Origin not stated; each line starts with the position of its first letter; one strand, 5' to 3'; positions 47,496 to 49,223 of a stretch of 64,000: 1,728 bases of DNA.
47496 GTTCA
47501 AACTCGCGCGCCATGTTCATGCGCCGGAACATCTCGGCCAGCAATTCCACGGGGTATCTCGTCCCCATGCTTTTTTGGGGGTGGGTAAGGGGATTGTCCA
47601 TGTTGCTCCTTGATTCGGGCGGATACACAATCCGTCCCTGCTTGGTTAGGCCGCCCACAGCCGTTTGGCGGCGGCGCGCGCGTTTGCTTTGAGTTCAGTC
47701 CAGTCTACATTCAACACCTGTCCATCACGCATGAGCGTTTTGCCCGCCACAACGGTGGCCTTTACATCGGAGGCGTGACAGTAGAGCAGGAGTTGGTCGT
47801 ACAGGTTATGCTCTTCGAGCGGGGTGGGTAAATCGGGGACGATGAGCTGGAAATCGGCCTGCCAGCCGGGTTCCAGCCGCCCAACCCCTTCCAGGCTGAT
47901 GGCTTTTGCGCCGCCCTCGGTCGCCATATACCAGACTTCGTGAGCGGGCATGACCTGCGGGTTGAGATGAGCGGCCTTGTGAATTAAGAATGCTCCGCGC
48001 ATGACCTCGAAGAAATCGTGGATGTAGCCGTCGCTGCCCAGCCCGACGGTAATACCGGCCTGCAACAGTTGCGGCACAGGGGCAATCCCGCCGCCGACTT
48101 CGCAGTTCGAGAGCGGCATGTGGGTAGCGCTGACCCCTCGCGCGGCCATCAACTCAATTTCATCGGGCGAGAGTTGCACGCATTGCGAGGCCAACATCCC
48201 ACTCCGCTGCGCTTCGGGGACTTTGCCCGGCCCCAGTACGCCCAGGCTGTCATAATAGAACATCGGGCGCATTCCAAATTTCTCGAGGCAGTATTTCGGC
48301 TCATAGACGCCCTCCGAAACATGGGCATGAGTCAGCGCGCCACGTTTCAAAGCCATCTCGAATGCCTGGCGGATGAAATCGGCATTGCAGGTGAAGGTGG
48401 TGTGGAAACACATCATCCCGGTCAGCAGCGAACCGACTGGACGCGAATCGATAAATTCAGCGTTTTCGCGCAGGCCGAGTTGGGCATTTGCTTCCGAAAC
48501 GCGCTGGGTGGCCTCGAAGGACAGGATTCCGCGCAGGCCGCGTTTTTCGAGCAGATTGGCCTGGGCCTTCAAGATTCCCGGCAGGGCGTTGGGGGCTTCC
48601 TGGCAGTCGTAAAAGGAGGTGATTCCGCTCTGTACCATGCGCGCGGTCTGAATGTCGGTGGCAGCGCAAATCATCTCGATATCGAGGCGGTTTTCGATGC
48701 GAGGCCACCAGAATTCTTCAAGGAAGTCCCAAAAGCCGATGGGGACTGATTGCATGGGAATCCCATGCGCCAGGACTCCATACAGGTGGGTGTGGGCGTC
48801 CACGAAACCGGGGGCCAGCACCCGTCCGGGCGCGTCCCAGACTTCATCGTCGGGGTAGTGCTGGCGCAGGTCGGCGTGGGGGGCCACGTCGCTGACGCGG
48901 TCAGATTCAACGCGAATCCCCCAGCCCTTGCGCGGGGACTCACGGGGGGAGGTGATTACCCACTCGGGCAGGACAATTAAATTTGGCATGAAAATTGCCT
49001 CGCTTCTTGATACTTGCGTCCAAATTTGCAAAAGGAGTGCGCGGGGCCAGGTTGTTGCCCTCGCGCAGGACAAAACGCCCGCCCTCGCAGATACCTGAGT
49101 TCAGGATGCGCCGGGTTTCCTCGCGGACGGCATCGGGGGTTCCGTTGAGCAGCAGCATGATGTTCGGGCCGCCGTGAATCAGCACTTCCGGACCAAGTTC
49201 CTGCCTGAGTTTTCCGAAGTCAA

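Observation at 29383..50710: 19-gene co-directional catabolic island built around YgeW/YgeY/SsnA/XdhD-like genes plus unexpected partners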

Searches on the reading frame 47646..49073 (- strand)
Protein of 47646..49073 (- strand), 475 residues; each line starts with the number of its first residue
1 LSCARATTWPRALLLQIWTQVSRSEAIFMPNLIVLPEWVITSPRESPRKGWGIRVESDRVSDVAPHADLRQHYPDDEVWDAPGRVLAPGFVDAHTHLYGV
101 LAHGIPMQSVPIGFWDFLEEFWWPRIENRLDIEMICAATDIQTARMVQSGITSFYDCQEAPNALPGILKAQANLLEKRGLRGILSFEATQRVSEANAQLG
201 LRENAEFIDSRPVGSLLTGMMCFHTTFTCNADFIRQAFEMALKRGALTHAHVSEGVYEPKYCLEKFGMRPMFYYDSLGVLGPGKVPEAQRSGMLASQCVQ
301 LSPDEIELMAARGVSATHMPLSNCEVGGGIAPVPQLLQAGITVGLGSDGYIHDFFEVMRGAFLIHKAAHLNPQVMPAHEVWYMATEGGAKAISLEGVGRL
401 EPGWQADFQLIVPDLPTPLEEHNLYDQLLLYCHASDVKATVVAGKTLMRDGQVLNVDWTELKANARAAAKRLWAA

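Call 3: search_protein_families(library=pfam, proteins=[window:47646-49073:-])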
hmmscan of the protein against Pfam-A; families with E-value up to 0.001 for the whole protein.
window:47646-49073:- (475 aa): 2 families
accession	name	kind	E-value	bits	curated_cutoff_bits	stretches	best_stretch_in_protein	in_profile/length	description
PF01979.26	Amidohydro_1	-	1.4e-40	140.1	25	1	86-445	2-343/345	Amidohydrolase family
PF07969.17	Amidohydro_3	-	1.1e-20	75.1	29.7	2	299-446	316-470/472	Amidohydrolase family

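Call 5: search_protein_families(library=ncbifam, proteins=[window:47646-49073:-], max_evalue=1e-10)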
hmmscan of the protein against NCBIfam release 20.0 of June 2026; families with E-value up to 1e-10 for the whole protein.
window:47646-49073:- (475 aa): 21 families
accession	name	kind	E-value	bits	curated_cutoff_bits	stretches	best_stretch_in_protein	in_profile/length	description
NF005540.0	PRK07203.1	equivalog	2.6e-72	243.8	444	1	47-474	18-440/444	putative aminohydrolase SsnA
TIGR03314.1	Se_ssnA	subfamily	8.9e-71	239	455.5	1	49-474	19-439/441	putative selenium metabolism protein SsnA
NF004701.0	PRK06038.1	equivalog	8.8e-62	209.2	609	1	33-472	7-426/432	N-ethylammeline chlorohydrolase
NF005557.0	PRK07228.1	equivalog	1.1e-56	192.4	522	1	52-472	23-437/445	5'-deoxyadenosine deaminase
NF006055.0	PRK08203.1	equivalog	1.7e-56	191.7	532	2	227-474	212-452/455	8-oxoguanine deaminase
NF006549.0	PRK09045.1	equivalog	6.6e-54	183.2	540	1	31-472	9-439/444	TRZ/ATZ family hydrolase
NF006252.0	PRK08393.1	equivalog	2.6e-51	175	617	1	54-460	24-411/424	N-ethylammeline chlorohydrolase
NF009059.0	PRK12393.1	equivalog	2.2e-42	145.3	543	1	50-473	28-456/460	amidohydrolase family protein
NF004995.0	PRK06380.1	subfamily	2.7e-41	142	567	1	75-461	41-412/418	metal-dependent hydrolase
NF012037.0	PRK15493.1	equivalog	5.6e-40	137.5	779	1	53-459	25-420/435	bifunctional S-methyl-5'-thioadenosine deaminase/S-adenosylhomocysteine deaminase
NF005211.0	PRK06687.1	equivalog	2.6e-39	135.2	703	1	76-457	46-418/419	TRZ/ATZ family protein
NF004801.0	PRK06151.1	subfamily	1.1e-33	116.8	416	1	189-474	177-464/491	chlorohydrolase family protein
NF006681.0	PRK09229.1-2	equivalog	1.9e-31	109.3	362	1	221-462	204-441/451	formimidoylglutamate deiminase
NF006056.0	PRK08204.1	subfamily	3.4e-30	105.2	391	1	53-473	27-441/449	hypothetical protein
TIGR02967.1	guan_deamin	equivalog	1.4e-27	96.7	375.4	1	54-415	10-364/401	guanine deaminase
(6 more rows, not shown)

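Call 24: find_homologous_proteins(query=window:47646-48989:-, max_evalue=1e-30)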
Query window:47646-48989:- (447 aa): 2835 proteins with E <= 1e-30 among 8000 candidates; the best 120 are listed.
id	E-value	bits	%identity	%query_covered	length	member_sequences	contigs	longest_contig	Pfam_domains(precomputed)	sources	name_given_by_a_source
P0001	0.0e+0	1044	100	100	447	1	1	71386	PF07969.18,PF01979.27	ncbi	-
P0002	6.6e-277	937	89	100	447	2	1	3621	PF07969.18,PF01979.27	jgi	jgi:5-methylthioadenosine/S-adenosylhomocysteine deaminase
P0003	1.2e-266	903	87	100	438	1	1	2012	PF07969.18,PF01979.27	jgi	-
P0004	1.6e-262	889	85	100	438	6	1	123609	PF07969.18,PF01979.27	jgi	jgi:5-methylthioadenosine/S-adenosylhomocysteine deaminase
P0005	2.5e-262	889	85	100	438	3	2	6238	PF07969.18,PF01979.27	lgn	-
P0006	1.9e-254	863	82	100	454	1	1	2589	PF07969.18,PF01979.27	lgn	-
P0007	4.8e-254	861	83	100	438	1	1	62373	PF07969.18,PF01979.27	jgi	-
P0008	3.6e-249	845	81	100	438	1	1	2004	PF07969.18,PF01979.27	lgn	-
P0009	5.3e-248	841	82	99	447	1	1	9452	PF07969.18,PF01979.27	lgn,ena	-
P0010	1.1e-246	837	80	100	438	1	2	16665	PF07969.18,PF01979.27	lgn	-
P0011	3.7e-238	809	79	99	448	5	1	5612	PF07969.18,PF01979.27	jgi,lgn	jgi:cytosine/adenosine deaminase-related metal-dependent hydrolase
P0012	6.8e-230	782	74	100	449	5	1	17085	PF07969.18,PF01979.27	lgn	-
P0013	7.3e-230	782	75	99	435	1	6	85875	PF07969.18,PF01979.27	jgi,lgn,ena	-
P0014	1.7e-228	777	73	100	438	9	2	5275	PF07969.18,PF01979.27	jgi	-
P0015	4.6e-227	772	74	100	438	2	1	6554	PF07969.18,PF01979.27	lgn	-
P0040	5.2e-197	673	66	100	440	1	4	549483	PF07969.18,PF01979.27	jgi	jgi:5-methylthioadenosine/S-adenosylhomocysteine deaminase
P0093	6.8e-191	653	62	100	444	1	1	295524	PF07969.18,PF01979.27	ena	-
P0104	1.1e-189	649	64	99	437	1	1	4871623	PF07969.18,PF01979.27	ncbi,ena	-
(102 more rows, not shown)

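Call 39: find_encoding_contigs(protein=P0104, flank=10000, max_places=1)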
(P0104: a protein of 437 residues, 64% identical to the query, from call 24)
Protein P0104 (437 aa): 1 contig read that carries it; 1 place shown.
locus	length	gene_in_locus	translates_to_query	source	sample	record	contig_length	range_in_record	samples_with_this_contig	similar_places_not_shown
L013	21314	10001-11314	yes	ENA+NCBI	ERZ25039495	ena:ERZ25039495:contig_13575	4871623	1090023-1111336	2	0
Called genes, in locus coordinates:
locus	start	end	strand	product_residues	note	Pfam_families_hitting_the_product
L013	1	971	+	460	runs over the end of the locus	PF07969:Amidohydro_3 (faint), PF01979:Amidohydro_1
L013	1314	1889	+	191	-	PF01381:HTH_3, PF13443:HTH_26 (weak), PF13560:HTH_31 (weak), PF07883:Cupin_2 (weak)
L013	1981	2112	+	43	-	-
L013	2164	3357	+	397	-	PF01266:DAO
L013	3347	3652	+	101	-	PF13510:Fer2_4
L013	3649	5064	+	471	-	PF00890:FAD_binding_2 (faint), PF01134:GIDA (weak), PF01266:DAO (faint), PF07992:Pyr_redox_2, PF12831:FAD_oxidored, PF13450:NAD_binding_8 (faint), PF17806:SO_alpha_A3, PF04324:Fer2_BFD, +1 more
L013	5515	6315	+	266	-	PF01261:AP_endonuc_2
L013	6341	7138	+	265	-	PF01791:DeoC, PF22649:Cgl0159 (weak)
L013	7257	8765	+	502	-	PF00370:FGGY_N, PF02782:FGGY_C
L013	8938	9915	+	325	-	PF02289:MCH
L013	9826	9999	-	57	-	-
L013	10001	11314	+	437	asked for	PF01979:Amidohydro_1, PF07969:Amidohydro_3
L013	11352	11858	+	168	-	PF00111:Fer2, PF01799:Fer2_2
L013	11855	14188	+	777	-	PF01315:Ald_Xan_dh_C, PF02738:MoCoBD_1, PF20256:MoCoBD_2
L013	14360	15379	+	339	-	PF00296:Bac_luciferase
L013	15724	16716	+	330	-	PF02729:OTCace_N, PF00185:OTCace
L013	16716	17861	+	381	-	PF01546:Peptidase_M20, PF07687:M20_dimer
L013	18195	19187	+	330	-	PF00248:Aldo_ket_red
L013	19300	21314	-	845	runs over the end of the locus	PF03610:EIIA-man, PF00381:PTS-HPr, PF05524:PEP-utilisers_N, PF00391:PEP-utilizers, PF02896:PEP-utilizers_C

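Call 40: find_encoding_contigs(protein=P0001, flank=2000, max_places=2)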
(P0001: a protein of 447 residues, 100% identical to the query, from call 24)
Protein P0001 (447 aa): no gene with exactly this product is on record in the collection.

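Call 63: search_protein_families(library=ncbifam, proteins=[L013:10001-11314:+, L013:8938-9915:+, L013:16716-17861:+, L013:15724-16716:+, L013:14360-15379:+], max_evalue=0.00001)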
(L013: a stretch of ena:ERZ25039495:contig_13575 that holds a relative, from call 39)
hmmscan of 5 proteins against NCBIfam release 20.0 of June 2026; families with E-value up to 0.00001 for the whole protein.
L013:10001-11314:+ (437 aa): 31 families (the best 25 are shown)
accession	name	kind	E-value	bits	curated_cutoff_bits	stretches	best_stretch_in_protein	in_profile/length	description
NF005540.0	PRK07203.1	equivalog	8e-81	271.9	444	1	9-435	10-440/444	putative aminohydrolase SsnA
TIGR03314.1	Se_ssnA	subfamily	1.8e-77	261.1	455.5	1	22-435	23-439/441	putative selenium metabolism protein SsnA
NF005557.0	PRK07228.1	equivalog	2.3e-63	214.4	522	1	8-434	10-438/445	5'-deoxyadenosine deaminase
NF004701.0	PRK06038.1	equivalog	4.5e-62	210.2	609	1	22-433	26-426/432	N-ethylammeline chlorohydrolase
NF006055.0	PRK08203.1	equivalog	2.5e-59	201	532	1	15-436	22-453/455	8-oxoguanine deaminase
NF006549.0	PRK09045.1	equivalog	9.3e-57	192.6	540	1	2-429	11-435/444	TRZ/ATZ family hydrolase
NF006252.0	PRK08393.1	equivalog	1.7e-51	175.6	617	1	22-427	23-417/424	N-ethylammeline chlorohydrolase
NF009059.0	PRK12393.1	equivalog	4.9e-46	157.4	543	1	195-435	214-457/460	amidohydrolase family protein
NF004995.0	PRK06380.1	subfamily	1.8e-43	149.1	567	1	5-421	7-411/418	metal-dependent hydrolase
NF012037.0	PRK15493.1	equivalog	2.5e-40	138.6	779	1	24-419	27-419/435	bifunctional S-methyl-5'-thioadenosine deaminase/S-adenosylhomocysteine deaminase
NF005211.0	PRK06687.1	equivalog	6.3e-37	127.3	703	1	45-414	46-414/419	TRZ/ATZ family protein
NF004801.0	PRK06151.1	subfamily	3e-36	125.3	416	1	159-434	178-463/491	chlorohydrolase family protein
NF006681.0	PRK09229.1-2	equivalog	1.4e-35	122.9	362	1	171-429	185-446/451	formimidoylglutamate deiminase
TIGR02967.1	guan_deamin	equivalog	1.7e-34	119.5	375.4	1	24-376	11-364/401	guanine deaminase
NF006679.0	PRK09228.1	subfamily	5.8e-32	111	351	1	23-383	35-395/433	guanine deaminase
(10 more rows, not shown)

L013:8938-9915:+ (325 aa): 1 family
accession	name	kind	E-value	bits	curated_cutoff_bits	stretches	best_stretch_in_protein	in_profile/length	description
TIGR03120.1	one_C_mch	equivalog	1.2e-76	257.9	228.8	1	5-317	1-312/313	methenyltetrahydromethanopterin cyclohydrolase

L013:16716-17861:+ (381 aa): 44 families (the best 25 are shown)
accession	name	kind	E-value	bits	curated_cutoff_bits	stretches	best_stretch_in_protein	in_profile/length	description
NF009555.0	PRK13004.1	equivalog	5.9e-121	404.1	321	1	3-379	14-395/399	YgeY family selenium metabolism-linked hydrolase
TIGR03526.1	selenium_YgeY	hypoth_equivalog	1.3e-83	281.1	321.5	1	3-370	12-384/395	YgeY family selenium metabolism-linked hydrolase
TIGR01910.1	DapE-ArgE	subfamily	1.2e-50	172.9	217.6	1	7-367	1-369/373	ArgE/DapE family deacylase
TIGR01892.1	AcOrn-deacetyl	equivalog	1.3e-39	136.3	297.7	1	25-368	19-357/365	acetylornithine deacetylase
NF006365.0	PRK08588.1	subfamily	1.2e-37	130.1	289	1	1-262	4-273/383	succinyl-diaminopimelate desuccinylase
NF005710.0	PRK07522.1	subfamily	1.2e-35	123.4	412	1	57-371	65-380/391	acetylornithine deacetylase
NF006399.0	PRK08651.1-2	equivalog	5.8e-35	121.1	381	1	3-370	3-395/405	succinyl-diaminopimelate desuccinylase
NF009557.0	PRK13009.1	equivalog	2.9e-34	118.8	284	1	5-379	4-374/377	succinyl-diaminopimelate desuccinylase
NF005306.0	PRK06837.1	subfamily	1.2e-32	113.3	376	1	48-368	84-410/427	ArgE/DapE family deacylase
NF005373.0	PRK06915.1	equivalog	7.4e-31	107.5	428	1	46-210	79-246/422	peptidase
NF006402.0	PRK08651.1-5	equivalog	1e-30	106.9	369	1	42-379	39-367/369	succinyl-diaminopimelate desuccinylase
NF003474.0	PRK05111.1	equivalog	8.4e-29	100.6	460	1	62-376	74-377/383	acetylornithine deacetylase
NF003367.0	PRK04443.1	equivalog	1.8e-28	99.9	363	1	6-369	9-335/349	[LysW]-lysine hydrolase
TIGR01246.1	dapE_proteo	equivalog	3.9e-28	98.5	361.8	1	8-377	3-368/370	succinyl-diaminopimelate desuccinylase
NF006400.0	PRK08651.1-3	equivalog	6.1e-28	97.7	374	1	60-202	83-230/410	succinyl-diaminopimelate desuccinylase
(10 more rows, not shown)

L013:15724-16716:+ (330 aa): 16 families
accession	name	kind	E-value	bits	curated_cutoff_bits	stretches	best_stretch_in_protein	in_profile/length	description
NF003384.0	PRK04523.1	equivalog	6.8e-82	275.2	288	1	8-324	4-331/336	N-acetylornithine carbamoyltransferase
TIGR00658.1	orni_carb_tr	equivalog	1.9e-75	253.8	280.85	1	8-326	1-303/304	ornithine carbamoyltransferase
NF001986.0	PRK00779.1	subfamily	2.4e-75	253.5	306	1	7-326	5-304/307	ornithine carbamoyltransferase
TIGR04384.1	putr_carbamoyl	exception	2.4e-66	224.1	500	1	10-324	2-305/330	putrescine carbamoyltransferase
NF005538.0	PRK07200.1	equivalog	1.3e-65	221.9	453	1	3-311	17-361/396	knotted carbamoyltransferase YgeW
TIGR03316.1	ygeW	equivalog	8.3e-63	212.6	500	1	4-319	15-366/391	knotted carbamoyltransferase YgeW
NF003286.0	PRK04284.1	subfamily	2.6e-52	178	515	1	5-288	4-275/332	ornithine carbamoyltransferase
NF011380.0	PRK14805.1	equivalog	6.9e-51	173.1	421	1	8-324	2-298/302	ornithine carbamoyltransferase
NF002470.0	PRK01713.1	equivalog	5.6e-41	141.1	545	1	8-288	8-276/334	ornithine carbamoyltransferase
NF002032.1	PRK00856.1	equivalog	1.2e-40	139.6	263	1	9-325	2-296/297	aspartate carbamoyltransferase catalytic subunit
NF009213.0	PRK12562.1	subfamily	5.3e-39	134.5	559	1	3-327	2-333/334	ornithine carbamoyltransferase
TIGR00670.1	asp_carb_tr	equivalog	5.5e-38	130.8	236.95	1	9-326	2-303/304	aspartate carbamoyltransferase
NF011379.0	PRK14804.1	equivalog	1.9e-31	109.4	373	1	8-322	7-305/311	ornithine carbamoyltransferase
NF008853.0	PRK11891.1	equivalog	3.9e-26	91.6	560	1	9-327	90-399/430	aspartate carbamoyltransferase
NF006046.0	PRK08192.1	equivalog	1.5e-25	90.1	512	1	6-327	5-318/339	aspartate carbamoyltransferase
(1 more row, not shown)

L013:14360-15379:+ (339 aa): 22 families
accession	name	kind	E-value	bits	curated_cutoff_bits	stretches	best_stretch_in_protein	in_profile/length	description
NF002619.0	PRK02271.1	equivalog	1.1e-45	156.4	276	1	10-318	8-302/329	5,10-methylenetetrahydromethanopterin reductase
TIGR03555.1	F420_mer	equivalog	4.4e-45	154.5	348.7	1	18-318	14-301/325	5,10-methylenetetrahydromethanopterin reductase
TIGR03841.1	F420_Rv3093c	subfamily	6.7e-36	124.2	213.65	1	14-324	8-297/298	LLM class F420-dependent oxidoreductase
TIGR04024.1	F420_NP1902A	hypoth_equivalog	1.1e-33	116.3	345.4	1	10-313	9-301/330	TIGR04024 family LLM class F420-dependent oxidoreductase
TIGR03857.1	F420_MSMEG_2249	hypoth_equivalog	2.1e-32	112.7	218.4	1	18-317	16-317/329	TIGR03857 family LLM class F420-dependent oxidoreductase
TIGR03564.1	F420_MSMEG_4879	subfamily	2.6e-29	102.7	234.25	1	20-238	3-212/265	TIGR03564 family F420-dependent LLM class oxidoreductase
TIGR03559.1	F420_Rv3520c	subfamily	1.4e-27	96.7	335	1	7-318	4-321/325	LLM class F420-dependent oxidoreductase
TIGR03842.1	F420_CPS_4043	hypoth_equivalog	1.9e-25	89.7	295.45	1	8-217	5-198/329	TIGR03842 family LLM class F420-dependent oxidoreductase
TIGR03617.1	F420_MSMEG_2256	subfamily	6.3e-25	87.8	278.15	1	22-313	1-290/318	TIGR03617 family F420-dependent LLM class oxidoreductase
TIGR03619.1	F420_Rv2161c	subfamily_domain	5.4e-19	68.8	166.9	1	22-219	29-214/247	TIGR03619 family F420-dependent LLM class oxidoreductase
TIGR03554.1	F420_G6P_DH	equivalog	1.5e-18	66.9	420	1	33-295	41-295/331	glucose-6-phosphate dehydrogenase (coenzyme-F420)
TIGR03620.1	F420_MSMEG_4141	subfamily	2.1e-15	56.8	219.8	1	15-316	17-253/280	TIGR03620 family F420-dependent LLM class oxidoreductase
TIGR03560.1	F420_Rv1855c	subfamily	8.2e-14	51.9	231.4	1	17-218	14-223/227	TIGR03560 family F420-dependent LLM class oxidoreductase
TIGR03621.1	F420_MSMEG_2516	subfamily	1.5e-13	50.5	213.15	1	4-191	2-179/295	TIGR03621 family F420-dependent LLM class oxidoreductase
TIGR03557.1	F420_G6P_family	subfamily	9.7e-12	44.6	210.4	1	22-329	19-300/316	TIGR03557 family F420-dependent LLM class oxidoreductase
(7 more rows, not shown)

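Call 72: search_solved_structures(query=window:47646-48989:-, max_evalue=1e-20)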
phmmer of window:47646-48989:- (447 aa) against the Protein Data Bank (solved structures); distinct sequences matched with E-value up to 1e-20: 10.
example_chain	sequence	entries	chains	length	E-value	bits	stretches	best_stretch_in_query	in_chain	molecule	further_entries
3hpa_A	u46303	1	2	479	2.2e-41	145.4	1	21-433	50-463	AMIDOHYDROLASE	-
4dyk_A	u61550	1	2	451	4.4e-37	131.2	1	3-442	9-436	AMIDOHYDROLASE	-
4gbd_A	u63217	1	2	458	4.7e-37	131.1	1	3-442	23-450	Putative uncharacterized protein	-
4f0r_A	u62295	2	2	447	1.1e-36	129.9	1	5-442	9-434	5-methylthioadenosine/S-adenosylhomocysteine deaminase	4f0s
7ww2_A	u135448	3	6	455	6.1e-30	107.7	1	21-431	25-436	8-oxoguanine deaminase | Hydroxydechloroatrazine ethylaminohydrolase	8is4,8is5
4v1x_A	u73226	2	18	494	1.7e-27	99.7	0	201-423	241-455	ATRAZINE CHLOROHYDROLASE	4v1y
4dzh_A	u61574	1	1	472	3.1e-27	98.8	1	24-443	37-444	AMIDOHYDROLASE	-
3lnp_A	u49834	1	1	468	4.8e-27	98.1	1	45-441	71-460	Amidohydrolase family Protein OLEI01672_1_465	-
1p1m_A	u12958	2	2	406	3e-24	88.9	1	52-445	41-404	Hypothetical protein TM0936 | Uncharacterized protein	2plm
1j6p_A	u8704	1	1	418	3.4e-24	88.7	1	52-445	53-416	METAL-DEPENDENT HYDROLASE OF CYTOSINEDEMANIASE/CHLOROHYDROLASE FAMILY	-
